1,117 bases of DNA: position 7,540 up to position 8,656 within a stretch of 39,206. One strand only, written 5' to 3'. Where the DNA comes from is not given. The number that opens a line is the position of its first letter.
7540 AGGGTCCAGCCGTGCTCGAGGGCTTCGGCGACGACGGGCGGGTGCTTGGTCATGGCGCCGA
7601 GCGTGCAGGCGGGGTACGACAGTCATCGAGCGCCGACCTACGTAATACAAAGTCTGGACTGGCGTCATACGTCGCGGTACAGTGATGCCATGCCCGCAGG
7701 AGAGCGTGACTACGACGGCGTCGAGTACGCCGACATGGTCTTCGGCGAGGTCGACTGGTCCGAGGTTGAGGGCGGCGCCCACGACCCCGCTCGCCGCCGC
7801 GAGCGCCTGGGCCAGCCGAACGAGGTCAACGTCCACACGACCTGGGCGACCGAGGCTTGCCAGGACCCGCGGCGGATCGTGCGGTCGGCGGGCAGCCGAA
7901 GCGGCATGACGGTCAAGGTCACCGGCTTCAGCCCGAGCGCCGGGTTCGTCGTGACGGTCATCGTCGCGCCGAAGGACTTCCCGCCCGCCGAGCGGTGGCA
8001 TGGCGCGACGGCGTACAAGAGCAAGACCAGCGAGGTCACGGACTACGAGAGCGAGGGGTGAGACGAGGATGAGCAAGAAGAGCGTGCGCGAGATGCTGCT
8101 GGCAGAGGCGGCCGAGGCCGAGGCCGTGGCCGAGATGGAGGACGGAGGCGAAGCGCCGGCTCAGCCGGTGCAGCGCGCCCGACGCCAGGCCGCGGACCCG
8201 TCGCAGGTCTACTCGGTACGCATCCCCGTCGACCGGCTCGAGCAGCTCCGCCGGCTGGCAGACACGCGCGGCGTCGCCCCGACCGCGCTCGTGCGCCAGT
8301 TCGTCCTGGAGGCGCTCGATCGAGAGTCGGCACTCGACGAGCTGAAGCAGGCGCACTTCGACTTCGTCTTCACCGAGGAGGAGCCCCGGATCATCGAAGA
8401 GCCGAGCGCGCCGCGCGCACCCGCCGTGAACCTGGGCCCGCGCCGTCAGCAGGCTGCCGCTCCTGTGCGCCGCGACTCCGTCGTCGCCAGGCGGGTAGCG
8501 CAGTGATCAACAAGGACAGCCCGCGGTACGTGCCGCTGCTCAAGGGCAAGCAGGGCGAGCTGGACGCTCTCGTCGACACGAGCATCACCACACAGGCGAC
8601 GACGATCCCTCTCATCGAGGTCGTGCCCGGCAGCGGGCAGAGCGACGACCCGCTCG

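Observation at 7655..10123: Prophage-edge cargo island: leaderless brnT-like / RHH / Beta-family operon facing a PD-(D/E)xK gene, a candidate uncharacterised defence or exclusion system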

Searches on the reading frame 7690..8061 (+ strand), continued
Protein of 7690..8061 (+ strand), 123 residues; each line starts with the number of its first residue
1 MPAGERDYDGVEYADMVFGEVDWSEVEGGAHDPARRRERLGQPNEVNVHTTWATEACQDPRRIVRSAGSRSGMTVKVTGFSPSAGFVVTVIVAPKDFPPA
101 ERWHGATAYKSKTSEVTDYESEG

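Call 66: search_protein_families(library=pfam, proteins=[L004:6360-6776:+, L005:6360-6848:+, L006:6384-6710:+], max_evalue=1)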
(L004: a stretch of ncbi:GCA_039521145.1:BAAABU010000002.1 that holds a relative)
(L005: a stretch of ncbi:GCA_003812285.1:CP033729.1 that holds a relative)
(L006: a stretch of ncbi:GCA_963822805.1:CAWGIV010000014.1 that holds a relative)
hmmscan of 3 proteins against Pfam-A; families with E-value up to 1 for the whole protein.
L004:6360-6776:+ (138 aa): 3 families
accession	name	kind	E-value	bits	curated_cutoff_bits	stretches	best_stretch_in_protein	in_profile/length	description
PF00672.30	HAMP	-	0.041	14.6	25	1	48-67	26-45/53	HAMP domain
PF12441.14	CopG_antitoxin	-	0.048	14.9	28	1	48-79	46-77/79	CopG antitoxin of type II toxin-antitoxin system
PF03958.22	Secretin_N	-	0.11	13.2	28.2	1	29-71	26-68/69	Bacterial type II/III secretion system short domain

L005:6360-6848:+ (162 aa): 0 families

L006:6384-6710:+ (108 aa): 3 families
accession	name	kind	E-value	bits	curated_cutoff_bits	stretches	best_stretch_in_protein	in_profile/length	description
PF19807.5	DUF6290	-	0.00051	20.6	27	1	40-79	4-43/72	Family of unknown function (DUF6290)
PF18780.6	HNH_repeat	-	0.072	13.9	26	0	49-65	7-23/54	Homing endonuclease associated repeat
PF12221.13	HflK_N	-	0.22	12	22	1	79-96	20-37/44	Bacterial membrane protein N terminal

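Call 71: find_encoding_contigs(protein=P0022, flank=10000, max_places=1)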
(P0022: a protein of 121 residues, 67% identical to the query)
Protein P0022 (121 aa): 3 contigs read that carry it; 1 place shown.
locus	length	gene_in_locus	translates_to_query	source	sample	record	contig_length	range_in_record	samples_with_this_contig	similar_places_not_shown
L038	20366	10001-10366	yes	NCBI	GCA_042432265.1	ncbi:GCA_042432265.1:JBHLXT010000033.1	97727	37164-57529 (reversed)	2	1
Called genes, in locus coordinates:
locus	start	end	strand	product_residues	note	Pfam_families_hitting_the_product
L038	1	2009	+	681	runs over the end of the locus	-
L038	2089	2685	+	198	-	PF02575:YbaB_DNA_bd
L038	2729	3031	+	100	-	-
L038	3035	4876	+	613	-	-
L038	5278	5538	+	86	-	-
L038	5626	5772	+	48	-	-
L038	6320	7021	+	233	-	-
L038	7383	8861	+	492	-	-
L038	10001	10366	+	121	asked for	-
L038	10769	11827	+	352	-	PF14350:Beta_protein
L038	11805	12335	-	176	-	PF26915:Phage_P4_cII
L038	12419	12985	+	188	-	PF01966:HD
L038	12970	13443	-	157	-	PF00293:NUDIX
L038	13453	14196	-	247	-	PF19319:DUF5919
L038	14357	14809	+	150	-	-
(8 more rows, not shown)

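Call 72: find_encoding_contigs(protein=P0031, flank=10000, max_places=1)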
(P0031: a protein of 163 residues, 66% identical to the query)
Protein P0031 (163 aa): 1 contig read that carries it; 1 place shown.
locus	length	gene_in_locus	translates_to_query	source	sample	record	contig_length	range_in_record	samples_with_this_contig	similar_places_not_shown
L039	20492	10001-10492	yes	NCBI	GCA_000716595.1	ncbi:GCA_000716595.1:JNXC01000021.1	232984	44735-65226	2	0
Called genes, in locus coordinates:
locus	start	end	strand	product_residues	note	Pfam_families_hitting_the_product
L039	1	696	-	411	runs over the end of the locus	PF07690:MFS_1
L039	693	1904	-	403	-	PF02222:ATP-grasp (weak), PF18603:LAL_C2 (weak)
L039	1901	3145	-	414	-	PF02655:ATP-grasp_3, PF07478:Dala_Dala_lig_C (faint), PF13535:ATP-grasp_4, PF18603:LAL_C2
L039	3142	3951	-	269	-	PF00702:Hydrolase (weak), PF13419:HAD_2 (faint)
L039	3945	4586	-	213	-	PF01066:CDP-OH_P_transf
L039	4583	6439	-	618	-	PF00483:NTP_transferase, PF12804:NTP_transf_3, PF00155:Aminotran_1_2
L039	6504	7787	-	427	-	PF07992:Pyr_redox_2, PF13434:Lys_Orn_oxgnase (faint)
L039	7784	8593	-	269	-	PF02522:Antibiotic_NAT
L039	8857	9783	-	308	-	-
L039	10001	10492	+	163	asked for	-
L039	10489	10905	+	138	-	-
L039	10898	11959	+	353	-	PF14350:Beta_protein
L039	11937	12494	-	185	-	PF26915:Phage_P4_cII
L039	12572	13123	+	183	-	PF01966:HD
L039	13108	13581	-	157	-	PF00293:NUDIX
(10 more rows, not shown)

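Call 73: find_encoding_contigs(protein=P0039, flank=8000, max_places=1)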
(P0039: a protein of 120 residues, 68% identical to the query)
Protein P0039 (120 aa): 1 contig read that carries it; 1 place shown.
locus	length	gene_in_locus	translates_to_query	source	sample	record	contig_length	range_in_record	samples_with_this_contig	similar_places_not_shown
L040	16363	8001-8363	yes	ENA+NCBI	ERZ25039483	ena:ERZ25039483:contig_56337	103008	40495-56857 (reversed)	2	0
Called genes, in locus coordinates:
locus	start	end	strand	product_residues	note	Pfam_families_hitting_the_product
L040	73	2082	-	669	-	PF00004:AAA, PF01434:Peptidase_M41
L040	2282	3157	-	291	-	PF02585:PIG-L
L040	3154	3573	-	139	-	PF00293:NUDIX, PF14815:NUDIX_4 (weak)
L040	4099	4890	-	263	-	-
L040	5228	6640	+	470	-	PF00990:GGDEF, PF00563:EAL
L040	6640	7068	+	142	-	-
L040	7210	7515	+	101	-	-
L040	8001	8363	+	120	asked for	-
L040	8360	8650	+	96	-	-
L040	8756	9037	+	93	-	-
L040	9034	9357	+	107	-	-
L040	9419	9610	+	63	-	-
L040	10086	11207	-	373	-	PF01926:MMR_HSR1, PF02421:FeoB_N, PF06071:YchF-GTPase_C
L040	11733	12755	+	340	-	PF02646:RmuC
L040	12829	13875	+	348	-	-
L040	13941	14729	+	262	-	PF26450:DUF8129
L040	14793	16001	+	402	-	PF13742:tRNA_anti_2, PF01336:tRNA_anti-codon (weak), PF02601:Exonuc_VII_L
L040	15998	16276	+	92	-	PF02609:Exonuc_VII_S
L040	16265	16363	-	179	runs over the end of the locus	PF14030:DUF4245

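Call 89: search_protein_representatives(alignment_id=A1)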
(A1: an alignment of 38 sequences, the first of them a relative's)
Query: 38 sequences, 120 profile positions. Proteins with E-value up to 0.001 (for the whole library): 234; up to 1e-10: 76; up to 1e-30: 8. The best 150 are listed.
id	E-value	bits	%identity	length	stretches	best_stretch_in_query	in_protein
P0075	5.1e-59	213.7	-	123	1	1-119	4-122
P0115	6.8e-47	174.6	-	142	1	1-119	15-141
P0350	1.0e-44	167.6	-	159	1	1-119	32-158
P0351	2.7e-33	130.7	-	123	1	3-118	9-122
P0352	3.7e-33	130.3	-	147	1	2-119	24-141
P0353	1.3e-32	128.5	-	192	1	3-119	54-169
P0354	1.2e-31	125.4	-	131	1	2-118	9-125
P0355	1.5e-31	125.0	-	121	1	42-119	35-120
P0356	2.9e-30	120.9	-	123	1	2-119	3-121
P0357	1.3e-26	109.2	-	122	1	1-117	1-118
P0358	1.9e-25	105.4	-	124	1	3-119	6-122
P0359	2.2e-24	101.9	-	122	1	3-120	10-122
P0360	2.3e-24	101.9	-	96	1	32-119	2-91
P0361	5.0e-23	97.6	-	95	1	60-119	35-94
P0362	5.8e-23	97.4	-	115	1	6-119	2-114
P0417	4.9e-11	58.9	-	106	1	22-118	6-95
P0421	6.2e-11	58.5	-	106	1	22-119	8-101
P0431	4.4e-10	55.8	-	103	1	20-119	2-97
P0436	1.5e-09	54.1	-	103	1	21-116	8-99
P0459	2.0e-08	50.4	-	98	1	20-117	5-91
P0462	2.4e-08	50.2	-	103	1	21-119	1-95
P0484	3.3e-07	46.5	-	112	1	20-119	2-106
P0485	4.2e-07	46.2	-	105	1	20-118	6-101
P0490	7.3e-07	45.4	-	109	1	19-117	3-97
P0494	1.0e-06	44.9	-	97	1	23-119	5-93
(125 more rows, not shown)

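Call 90: search_protein_families(library=pfam, proteins=[P0417, P0421, P0431, P0436, P0459, P0462, P0484, P0485, P0490, P0494], max_evalue=0.1)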
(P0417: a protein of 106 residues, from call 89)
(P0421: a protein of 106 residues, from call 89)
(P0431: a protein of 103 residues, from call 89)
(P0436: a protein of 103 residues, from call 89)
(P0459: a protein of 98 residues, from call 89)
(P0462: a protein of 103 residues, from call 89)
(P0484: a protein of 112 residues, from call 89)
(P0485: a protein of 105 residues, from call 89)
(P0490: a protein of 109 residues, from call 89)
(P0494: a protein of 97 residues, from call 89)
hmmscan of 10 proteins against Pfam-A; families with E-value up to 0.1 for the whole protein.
P0417 (106 aa): 1 family
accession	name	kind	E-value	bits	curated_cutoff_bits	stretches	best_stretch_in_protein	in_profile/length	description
PF04365.19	BrnT_toxin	-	0.00071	20.3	34.5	1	9-73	4-66/77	Ribonuclease toxin, BrnT, of type II toxin-antitoxin system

P0421 (106 aa): 0 families

P0431 (103 aa): 0 families

P0436 (103 aa): 0 families

P0459 (98 aa): 0 families

P0462 (103 aa): 0 families

P0484 (112 aa): 0 families

P0485 (105 aa): 0 families

P0490 (109 aa): 0 families

P0494 (97 aa): 1 family
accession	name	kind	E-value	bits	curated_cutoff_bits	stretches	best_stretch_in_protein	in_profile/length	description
PF04365.19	BrnT_toxin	-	0.00015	22.5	34.5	1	10-70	7-64/77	Ribonuclease toxin, BrnT, of type II toxin-antitoxin system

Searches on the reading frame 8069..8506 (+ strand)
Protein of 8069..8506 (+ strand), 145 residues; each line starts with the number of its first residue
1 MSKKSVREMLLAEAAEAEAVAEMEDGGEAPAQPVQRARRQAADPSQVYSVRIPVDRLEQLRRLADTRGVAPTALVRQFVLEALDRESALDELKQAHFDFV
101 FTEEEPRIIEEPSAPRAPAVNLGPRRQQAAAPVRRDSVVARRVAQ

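Call 5: search_protein_families(library=pfam, proteins=[window:8069-8506:+], max_evalue=1)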
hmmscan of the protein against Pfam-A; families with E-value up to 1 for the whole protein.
window:8069-8506:+ (145 aa): 2 families
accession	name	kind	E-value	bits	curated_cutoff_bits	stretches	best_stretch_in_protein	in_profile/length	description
PF12441.14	CopG_antitoxin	-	0.0087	17.2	28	1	47-79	44-76/79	CopG antitoxin of type II toxin-antitoxin system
PF01402.27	RHH_1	-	0.064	13.7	20.5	1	49-85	3-39/39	Ribbon-helix-helix protein, copG family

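Call 6: search_protein_families(library=ncbifam, proteins=[window:8069-8506:+], max_evalue=1)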
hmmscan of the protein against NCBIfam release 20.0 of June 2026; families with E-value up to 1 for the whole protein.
window:8069-8506:+ (145 aa): 1 family
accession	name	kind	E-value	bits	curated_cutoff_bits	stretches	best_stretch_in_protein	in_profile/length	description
NF048017.1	antitoxin_RelB_like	equivalog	0.16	12.2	50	1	51-88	1-38/70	type II toxin-antitoxin system RelB family antitoxin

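Call 7: search_protein_families(library=padloc, proteins=[window:8069-8506:+], max_evalue=1)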
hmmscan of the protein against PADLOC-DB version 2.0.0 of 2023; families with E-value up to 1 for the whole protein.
window:8069-8506:+ (145 aa): 0 families

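Call 8: search_protein_families(library=phrogs, proteins=[window:8069-8506:+], max_evalue=1)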
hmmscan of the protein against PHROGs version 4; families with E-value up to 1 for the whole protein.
window:8069-8506:+ (145 aa): 4 families
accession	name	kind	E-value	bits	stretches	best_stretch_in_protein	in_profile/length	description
phrog_5333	-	unknown function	0.0033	18.6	1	50-87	6-43/64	-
phrog_876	-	transcription regulation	0.03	14.8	1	34-92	56-114/239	transcriptional repressor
phrog_4113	-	unknown function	0.039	14.8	1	55-94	20-59/64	-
phrog_25971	-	unknown function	0.062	14.7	1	11-81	40-109/116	-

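Call 94: search_solved_structures(query=A5, max_evalue=10, show_alignments=2)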
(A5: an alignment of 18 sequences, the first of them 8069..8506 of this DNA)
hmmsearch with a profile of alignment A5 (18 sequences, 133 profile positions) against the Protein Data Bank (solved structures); distinct sequences matched with E-value up to 10: 1.
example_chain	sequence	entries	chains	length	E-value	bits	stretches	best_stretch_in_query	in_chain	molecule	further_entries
1b28_A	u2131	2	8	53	0.84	13.3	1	48-85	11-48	PROTEIN (REGULATORY PROTEIN ARC) | ARC REPRESSOR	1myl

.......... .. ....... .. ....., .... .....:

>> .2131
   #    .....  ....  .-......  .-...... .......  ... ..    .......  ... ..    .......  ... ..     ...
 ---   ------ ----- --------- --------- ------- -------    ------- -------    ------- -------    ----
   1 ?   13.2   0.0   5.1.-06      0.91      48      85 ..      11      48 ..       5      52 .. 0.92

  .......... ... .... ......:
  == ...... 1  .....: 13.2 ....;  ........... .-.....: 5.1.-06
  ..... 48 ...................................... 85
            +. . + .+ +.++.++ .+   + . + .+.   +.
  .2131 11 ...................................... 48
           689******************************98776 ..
